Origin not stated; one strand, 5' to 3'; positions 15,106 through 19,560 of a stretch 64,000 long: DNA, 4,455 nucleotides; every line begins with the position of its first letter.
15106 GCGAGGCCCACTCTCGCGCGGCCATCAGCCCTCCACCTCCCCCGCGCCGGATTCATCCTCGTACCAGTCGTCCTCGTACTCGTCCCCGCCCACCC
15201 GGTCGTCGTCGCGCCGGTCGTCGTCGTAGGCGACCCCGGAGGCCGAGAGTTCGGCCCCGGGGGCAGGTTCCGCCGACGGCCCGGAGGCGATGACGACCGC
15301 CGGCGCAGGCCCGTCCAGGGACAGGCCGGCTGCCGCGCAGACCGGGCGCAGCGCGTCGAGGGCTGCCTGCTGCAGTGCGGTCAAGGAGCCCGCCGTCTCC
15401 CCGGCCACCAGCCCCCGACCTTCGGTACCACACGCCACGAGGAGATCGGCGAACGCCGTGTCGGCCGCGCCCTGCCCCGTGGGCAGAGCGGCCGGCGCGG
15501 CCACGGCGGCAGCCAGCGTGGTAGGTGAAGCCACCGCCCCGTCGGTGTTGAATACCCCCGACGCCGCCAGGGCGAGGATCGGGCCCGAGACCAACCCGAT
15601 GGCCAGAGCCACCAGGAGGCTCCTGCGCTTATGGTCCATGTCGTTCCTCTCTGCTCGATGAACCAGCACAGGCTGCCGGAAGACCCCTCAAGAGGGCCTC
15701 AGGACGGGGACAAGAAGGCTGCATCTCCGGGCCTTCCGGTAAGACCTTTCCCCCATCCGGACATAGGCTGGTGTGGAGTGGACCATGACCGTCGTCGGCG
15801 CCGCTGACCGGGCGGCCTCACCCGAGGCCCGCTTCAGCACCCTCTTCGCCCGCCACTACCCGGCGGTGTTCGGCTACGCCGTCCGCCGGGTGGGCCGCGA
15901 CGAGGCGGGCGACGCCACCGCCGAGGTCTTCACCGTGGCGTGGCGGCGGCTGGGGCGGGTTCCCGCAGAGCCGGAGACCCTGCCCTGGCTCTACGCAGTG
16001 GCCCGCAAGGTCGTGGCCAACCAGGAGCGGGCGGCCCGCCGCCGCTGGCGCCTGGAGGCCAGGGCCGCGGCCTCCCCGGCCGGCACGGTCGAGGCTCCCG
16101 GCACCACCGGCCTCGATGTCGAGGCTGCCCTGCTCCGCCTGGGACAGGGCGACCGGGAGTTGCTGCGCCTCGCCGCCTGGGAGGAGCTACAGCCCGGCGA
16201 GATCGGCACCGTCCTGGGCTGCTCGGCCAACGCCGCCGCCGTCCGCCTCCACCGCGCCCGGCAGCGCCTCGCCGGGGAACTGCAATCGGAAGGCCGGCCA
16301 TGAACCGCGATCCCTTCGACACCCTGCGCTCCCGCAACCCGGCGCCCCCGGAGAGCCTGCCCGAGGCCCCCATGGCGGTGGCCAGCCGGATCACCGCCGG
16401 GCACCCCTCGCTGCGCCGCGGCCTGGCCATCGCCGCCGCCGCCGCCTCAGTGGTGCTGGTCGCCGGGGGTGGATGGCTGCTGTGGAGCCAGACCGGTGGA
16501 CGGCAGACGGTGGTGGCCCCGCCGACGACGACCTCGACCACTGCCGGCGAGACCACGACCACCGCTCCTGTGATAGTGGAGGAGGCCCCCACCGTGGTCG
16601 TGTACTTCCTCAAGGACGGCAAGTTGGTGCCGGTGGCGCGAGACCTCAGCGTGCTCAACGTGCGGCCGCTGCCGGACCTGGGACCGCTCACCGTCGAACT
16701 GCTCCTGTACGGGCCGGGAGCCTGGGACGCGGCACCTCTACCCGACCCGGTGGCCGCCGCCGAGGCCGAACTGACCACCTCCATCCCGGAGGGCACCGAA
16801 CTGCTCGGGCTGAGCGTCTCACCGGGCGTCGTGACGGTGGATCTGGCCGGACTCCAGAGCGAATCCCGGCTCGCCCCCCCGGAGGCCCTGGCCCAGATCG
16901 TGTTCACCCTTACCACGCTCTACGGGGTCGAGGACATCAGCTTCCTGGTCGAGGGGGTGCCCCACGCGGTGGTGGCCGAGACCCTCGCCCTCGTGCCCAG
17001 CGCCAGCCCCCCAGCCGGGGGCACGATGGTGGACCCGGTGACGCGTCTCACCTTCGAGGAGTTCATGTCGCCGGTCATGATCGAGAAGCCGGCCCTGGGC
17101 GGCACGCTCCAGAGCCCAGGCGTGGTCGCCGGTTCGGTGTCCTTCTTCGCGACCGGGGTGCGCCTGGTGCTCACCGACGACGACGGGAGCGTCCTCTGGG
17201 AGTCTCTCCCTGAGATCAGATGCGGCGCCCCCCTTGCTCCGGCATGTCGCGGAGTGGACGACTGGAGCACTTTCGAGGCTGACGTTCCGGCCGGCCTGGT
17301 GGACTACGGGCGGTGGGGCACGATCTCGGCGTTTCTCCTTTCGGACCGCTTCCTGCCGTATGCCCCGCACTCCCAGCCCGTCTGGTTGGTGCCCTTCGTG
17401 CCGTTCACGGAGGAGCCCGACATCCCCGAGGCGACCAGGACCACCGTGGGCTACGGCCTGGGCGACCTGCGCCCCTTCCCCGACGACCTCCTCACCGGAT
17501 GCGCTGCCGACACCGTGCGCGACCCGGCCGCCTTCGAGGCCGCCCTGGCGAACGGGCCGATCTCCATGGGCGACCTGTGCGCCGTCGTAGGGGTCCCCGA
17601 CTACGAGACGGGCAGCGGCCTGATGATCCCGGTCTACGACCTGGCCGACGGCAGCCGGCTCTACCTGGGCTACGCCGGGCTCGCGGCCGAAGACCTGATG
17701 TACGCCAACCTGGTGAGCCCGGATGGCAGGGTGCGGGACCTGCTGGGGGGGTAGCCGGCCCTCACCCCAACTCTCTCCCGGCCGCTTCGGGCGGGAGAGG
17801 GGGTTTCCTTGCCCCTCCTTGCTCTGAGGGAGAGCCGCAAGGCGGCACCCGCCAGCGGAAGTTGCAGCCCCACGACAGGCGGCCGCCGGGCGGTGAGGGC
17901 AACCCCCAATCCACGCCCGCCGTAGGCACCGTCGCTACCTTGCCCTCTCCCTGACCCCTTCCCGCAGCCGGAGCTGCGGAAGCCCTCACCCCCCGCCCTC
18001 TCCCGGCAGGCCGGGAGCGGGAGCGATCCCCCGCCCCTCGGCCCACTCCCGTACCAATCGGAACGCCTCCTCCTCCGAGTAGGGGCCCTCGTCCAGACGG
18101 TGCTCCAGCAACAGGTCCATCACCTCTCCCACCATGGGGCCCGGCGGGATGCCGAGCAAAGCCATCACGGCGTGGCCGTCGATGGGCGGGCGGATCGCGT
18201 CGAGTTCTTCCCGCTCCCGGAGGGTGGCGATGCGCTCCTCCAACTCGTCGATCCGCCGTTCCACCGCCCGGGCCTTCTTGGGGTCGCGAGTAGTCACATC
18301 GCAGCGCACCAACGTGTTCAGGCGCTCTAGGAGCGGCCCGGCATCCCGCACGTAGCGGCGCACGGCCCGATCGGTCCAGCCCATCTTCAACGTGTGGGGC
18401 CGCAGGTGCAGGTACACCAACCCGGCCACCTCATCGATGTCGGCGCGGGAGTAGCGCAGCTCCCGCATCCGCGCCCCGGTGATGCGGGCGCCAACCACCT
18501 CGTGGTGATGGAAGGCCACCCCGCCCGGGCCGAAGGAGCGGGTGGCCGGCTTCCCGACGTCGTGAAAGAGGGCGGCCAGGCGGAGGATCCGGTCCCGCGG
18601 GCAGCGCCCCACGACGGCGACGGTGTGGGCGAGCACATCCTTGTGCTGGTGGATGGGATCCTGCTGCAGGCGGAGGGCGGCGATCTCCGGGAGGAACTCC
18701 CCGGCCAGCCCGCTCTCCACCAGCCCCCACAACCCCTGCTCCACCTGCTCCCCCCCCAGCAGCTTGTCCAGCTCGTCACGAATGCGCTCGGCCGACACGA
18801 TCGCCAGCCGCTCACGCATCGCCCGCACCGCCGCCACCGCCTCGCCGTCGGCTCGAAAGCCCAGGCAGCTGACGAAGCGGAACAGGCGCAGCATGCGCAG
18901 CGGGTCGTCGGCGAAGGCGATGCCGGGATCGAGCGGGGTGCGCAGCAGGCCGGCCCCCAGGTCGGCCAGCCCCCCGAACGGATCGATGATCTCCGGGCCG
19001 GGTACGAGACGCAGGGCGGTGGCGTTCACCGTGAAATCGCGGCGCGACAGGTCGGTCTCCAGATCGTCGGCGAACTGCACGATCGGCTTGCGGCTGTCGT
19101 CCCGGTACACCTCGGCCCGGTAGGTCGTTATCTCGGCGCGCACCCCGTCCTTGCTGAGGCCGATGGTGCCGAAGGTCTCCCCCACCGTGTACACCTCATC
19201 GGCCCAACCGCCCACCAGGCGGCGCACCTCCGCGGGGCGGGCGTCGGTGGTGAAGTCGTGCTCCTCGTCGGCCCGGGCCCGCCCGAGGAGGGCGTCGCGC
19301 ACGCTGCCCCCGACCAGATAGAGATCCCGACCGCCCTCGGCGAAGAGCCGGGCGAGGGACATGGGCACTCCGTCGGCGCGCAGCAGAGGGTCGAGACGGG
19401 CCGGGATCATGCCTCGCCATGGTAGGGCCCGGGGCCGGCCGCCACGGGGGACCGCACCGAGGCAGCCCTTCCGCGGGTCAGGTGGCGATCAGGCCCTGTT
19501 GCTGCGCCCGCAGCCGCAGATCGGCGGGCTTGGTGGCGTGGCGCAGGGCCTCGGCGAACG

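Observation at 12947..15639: Translationally coupled five-gene ApbE / ferric-reductase-TM cassette with three uncharacterised secreted proteins and no recognisable FMN-binding substrate domain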

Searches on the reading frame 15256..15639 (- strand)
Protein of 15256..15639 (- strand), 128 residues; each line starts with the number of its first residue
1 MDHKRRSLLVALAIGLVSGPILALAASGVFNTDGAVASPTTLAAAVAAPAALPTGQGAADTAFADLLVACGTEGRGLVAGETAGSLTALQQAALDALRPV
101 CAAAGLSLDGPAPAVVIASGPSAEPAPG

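Call 35: find_homologous_proteins(query=A3, max_evalue=0.001)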
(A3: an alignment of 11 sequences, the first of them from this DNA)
Query A3 (11 sequences) (128 aa, profile of the alignment): 299 proteins with E <= 0.001 among 8000 candidates; the best 120 are listed.
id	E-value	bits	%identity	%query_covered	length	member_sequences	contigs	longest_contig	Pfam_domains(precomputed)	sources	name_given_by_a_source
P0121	1.5e-41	159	47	48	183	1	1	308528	-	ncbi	-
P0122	6.5e-41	157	44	47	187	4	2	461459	-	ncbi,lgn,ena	-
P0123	5.9e-40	154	41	64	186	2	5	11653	-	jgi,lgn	jgi:hypothetical protein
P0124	1.2e-39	153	47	45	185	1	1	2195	-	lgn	-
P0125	2.1e-39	153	42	90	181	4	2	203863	-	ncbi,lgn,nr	ncbi:MAG TPA: hypothetical protein VFS66_15170 [Acidimicrobiia bacterium]|nr:hypothetical protein [A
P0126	3.3e-39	152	40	83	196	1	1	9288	-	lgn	-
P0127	4.5e-39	151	60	38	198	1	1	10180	-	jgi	jgi:hypothetical protein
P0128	9.3e-39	150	54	38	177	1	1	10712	-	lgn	-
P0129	3.2e-38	149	40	67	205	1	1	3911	-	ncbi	ncbi:MAG: hypothetical protein ACNYZH_07285 [Acidimicrobiia bacterium]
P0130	3.5e-38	149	40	67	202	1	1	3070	-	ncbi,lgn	-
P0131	3.5e-38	149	40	67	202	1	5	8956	-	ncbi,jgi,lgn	-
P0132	3.7e-38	148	41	67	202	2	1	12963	-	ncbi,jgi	-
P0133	5.1e-38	148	57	34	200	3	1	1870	-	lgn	-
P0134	8.2e-38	147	39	67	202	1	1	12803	-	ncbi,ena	-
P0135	8.8e-38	147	39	67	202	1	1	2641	-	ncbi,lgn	-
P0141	3.6e-36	142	56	38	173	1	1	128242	-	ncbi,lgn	-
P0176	1.3e-33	134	47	47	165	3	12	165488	-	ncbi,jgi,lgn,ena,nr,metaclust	ncbi:MAG TPA: hypothetical protein VI980_12510 [Acidimicrobiia bacterium]|nr:hypothetical protein [A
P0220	9.9e-32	128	43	88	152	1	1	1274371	-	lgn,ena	-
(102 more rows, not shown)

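Call 67: find_encoding_contigs(protein=P0220, flank=9000, max_places=1)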
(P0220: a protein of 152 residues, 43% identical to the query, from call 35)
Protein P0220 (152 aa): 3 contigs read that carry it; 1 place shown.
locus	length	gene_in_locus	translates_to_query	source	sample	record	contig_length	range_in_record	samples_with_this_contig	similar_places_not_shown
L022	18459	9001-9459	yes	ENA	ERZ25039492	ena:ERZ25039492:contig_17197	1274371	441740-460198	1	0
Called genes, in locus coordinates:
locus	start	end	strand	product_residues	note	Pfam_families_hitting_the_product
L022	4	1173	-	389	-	PF13439:Glyco_transf_4, PF00534:Glycos_transf_1, PF13692:Glyco_trans_1_4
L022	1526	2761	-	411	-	PF00109:ketoacyl-synt, PF02801:Ketoacyl-synt_C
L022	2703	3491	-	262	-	PF00106:adh_short, PF08659:KR, PF13561:adh_short_C2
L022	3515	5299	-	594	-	PF02771:Acyl-CoA_dh_N, PF02770:Acyl-CoA_dh_M, PF00441:Acyl-CoA_dh_1, PF22924:ACOX_C_alpha1, PF08028:Acyl-CoA_dh_2, PF12806:Acyl-CoA_dh_C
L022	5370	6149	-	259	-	PF02146:SIR2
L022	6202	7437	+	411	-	PF01053:Cys_Met_Meta_PP, PF00155:Aminotran_1_2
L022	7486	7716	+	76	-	-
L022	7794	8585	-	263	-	PF03328:HpcH_HpaI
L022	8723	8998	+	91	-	PF13370:Fer4_13, PF13459:Fer4_15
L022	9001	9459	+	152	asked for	-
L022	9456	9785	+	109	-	-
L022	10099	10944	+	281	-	PF02424:ApbE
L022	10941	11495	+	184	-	-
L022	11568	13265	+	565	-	PF00916:Sulfate_transp, PF01740:STAS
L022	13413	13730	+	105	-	-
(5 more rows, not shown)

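Call 68: find_encoding_contigs(protein=P0176, flank=9000, max_places=1)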
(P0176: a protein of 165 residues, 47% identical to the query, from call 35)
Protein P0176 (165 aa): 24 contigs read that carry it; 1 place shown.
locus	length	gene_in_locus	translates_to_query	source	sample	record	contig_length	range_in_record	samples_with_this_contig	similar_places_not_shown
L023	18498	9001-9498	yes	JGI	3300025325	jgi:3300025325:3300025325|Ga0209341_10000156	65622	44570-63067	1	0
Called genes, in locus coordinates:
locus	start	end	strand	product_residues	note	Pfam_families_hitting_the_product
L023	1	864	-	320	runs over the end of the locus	-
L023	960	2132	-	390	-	PF13439:Glyco_transf_4, PF00534:Glycos_transf_1, PF13692:Glyco_trans_1_4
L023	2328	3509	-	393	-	PF00109:ketoacyl-synt, PF02801:Ketoacyl-synt_C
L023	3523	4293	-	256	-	PF00106:adh_short, PF08659:KR, PF13561:adh_short_C2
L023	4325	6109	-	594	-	PF02771:Acyl-CoA_dh_N, PF02770:Acyl-CoA_dh_M, PF00441:Acyl-CoA_dh_1, PF22924:ACOX_C_alpha1, PF08028:Acyl-CoA_dh_2 (weak), PF12806:Acyl-CoA_dh_C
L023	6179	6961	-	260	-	PF02146:SIR2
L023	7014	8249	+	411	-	PF01053:Cys_Met_Meta_PP, PF00155:Aminotran_1_2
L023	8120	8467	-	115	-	-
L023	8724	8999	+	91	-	PF13370:Fer4_13, PF13459:Fer4_15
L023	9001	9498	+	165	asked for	-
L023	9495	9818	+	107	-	-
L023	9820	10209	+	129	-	-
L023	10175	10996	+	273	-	PF02424:ApbE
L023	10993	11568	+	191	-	PF01794:Ferric_reduct (weak)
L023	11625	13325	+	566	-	PF00916:Sulfate_transp, PF01740:STAS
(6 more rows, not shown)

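Call 69: find_encoding_contigs(protein=P0141, flank=9000, max_places=1)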
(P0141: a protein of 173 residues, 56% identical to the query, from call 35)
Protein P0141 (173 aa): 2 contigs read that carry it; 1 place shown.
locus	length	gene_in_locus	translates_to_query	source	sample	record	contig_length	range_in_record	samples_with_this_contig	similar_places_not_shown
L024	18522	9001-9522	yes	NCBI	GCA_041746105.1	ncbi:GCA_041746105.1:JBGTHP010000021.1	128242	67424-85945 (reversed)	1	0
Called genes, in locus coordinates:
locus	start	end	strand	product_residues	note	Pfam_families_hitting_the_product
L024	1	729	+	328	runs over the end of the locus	-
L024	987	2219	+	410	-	-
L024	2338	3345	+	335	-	PF06224:AlkZ-like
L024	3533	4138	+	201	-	PF05724:TPMT (weak), PF13489:Methyltransf_23, PF08241:Methyltransf_11, PF08242:Methyltransf_12, PF13649:Methyltransf_25, PF13847:Methyltransf_31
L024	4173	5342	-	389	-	-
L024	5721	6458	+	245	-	-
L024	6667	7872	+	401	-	-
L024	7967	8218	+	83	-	PF02604:PhdYeFM_antitox (weak)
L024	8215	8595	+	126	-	PF01850:PIN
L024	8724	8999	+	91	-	PF13370:Fer4_13, PF13459:Fer4_15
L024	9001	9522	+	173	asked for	-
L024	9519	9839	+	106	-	-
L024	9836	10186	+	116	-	-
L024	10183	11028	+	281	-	PF02424:ApbE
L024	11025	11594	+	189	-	-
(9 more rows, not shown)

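Call 80: search_solved_structures(query=A3, max_evalue=10)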
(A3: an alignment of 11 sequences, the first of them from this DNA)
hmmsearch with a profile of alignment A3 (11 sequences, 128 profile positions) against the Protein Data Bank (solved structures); distinct sequences matched with E-value up to 10: 4.
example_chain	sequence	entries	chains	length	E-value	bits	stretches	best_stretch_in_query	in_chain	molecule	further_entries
3um9_A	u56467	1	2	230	0.16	15.4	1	84-109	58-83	Haloacid dehalogenase, type II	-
8vej_A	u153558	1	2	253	0.55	13.7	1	11-95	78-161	CHD_buttress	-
9l0a_F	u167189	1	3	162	0.63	13.5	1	8-73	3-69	Photosystem I reaction center subunit III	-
8g9k_A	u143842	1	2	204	5.4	10.4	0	82-107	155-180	THR2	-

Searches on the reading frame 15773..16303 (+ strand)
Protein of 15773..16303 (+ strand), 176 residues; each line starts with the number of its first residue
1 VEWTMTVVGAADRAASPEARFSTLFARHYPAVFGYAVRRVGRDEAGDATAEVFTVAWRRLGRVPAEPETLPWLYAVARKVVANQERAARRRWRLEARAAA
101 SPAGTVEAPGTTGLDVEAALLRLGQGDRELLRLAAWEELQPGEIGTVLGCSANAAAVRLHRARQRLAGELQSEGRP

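Call 3: search_protein_families(library=pfam, max_evalue=1, proteins=[window:15773-16303:+])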
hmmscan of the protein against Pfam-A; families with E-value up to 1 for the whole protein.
window:15773-16303:+ (176 aa): 5 families
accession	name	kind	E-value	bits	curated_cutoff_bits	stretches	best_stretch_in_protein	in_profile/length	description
PF08281.18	Sigma70_r4_2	-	8.6e-09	35.3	25.7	1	115-166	3-54/54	Sigma-70, region 4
PF04542.20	Sigma70_r2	-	1.4e-06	28.4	24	1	24-90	1-70/71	Sigma-70 region 2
PF04545.22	Sigma70_r4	-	0.0025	17.7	24.1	1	119-166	1-48/50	Sigma-70, region 4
PF07638.17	Sigma70_ECF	-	0.036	14.4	21.1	1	77-171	84-184/185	ECF sigma factor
PF25399.1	DeaD_dimer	-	0.21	12.1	23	1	111-131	43-63/67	RNA helicase DeaD dimerization domain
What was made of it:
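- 15773..17754 (+): Divergent ECF sigma factor (15773-16303) and its GerMN-domain partner (16300-17754). This is a neighbour, not shown to belong to the system. Sigma70_r2/r4_2 (call 3).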

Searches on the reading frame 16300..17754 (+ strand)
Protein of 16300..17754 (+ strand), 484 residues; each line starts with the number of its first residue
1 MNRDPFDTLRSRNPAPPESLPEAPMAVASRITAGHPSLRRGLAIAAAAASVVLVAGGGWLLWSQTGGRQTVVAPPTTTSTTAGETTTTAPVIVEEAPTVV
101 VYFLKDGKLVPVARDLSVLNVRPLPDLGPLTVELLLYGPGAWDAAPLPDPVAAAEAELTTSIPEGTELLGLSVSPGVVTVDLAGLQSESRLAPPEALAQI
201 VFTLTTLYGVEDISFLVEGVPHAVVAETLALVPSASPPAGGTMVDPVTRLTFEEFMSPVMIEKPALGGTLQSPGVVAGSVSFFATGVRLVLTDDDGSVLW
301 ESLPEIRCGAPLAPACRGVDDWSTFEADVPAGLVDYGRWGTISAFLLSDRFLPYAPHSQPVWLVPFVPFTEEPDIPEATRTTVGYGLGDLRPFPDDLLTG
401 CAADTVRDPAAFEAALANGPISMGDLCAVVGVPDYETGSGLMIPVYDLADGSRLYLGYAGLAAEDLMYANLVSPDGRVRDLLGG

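Call 6: search_protein_families(library=ncbifam, max_evalue=1, proteins=[window:16300-17754:+])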
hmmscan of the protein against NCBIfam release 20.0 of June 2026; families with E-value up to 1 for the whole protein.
window:16300-17754:+ (484 aa): 1 family
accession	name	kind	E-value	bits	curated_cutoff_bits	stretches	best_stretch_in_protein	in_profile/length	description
NF033761.1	gliding_GltJ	equivalog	0.04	13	450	1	24-97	354-424/671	adventurous gliding motility protein GltJ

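Call 61: search_protein_families(library=pfam, max_evalue=0.01, proteins=[window:16300-17754:+])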
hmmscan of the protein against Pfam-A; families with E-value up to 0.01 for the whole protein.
window:16300-17754:+ (484 aa): 1 family
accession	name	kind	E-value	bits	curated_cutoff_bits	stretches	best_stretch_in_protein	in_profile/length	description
PF10646.14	Germane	-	1.7e-14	54.8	23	1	101-221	2-115/117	Sporulation and spore germination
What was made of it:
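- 15773..17754 (+): Germane 1.7e-14 (call 61).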

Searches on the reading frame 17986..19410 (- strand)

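Call 61: search_protein_families(library=pfam, max_evalue=0.01, proteins=[window:17986-19410:-])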
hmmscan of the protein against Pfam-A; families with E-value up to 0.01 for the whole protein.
window:17986-19410:- (474 aa): 3 families
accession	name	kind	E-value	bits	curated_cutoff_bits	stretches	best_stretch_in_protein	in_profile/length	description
PF01743.26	PolyA_pol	-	2.4e-30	105.9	23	1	30-157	1-126/126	Poly A polymerase head domain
PF12627.12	PolyA_pol_RNAbd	-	3.9e-14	52.6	22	1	184-245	1-62/64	Probable RNA and SrmB- binding site of polymerase A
PF01966.28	HD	-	1.7e-08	35.2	22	1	274-369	25-109/116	HD domain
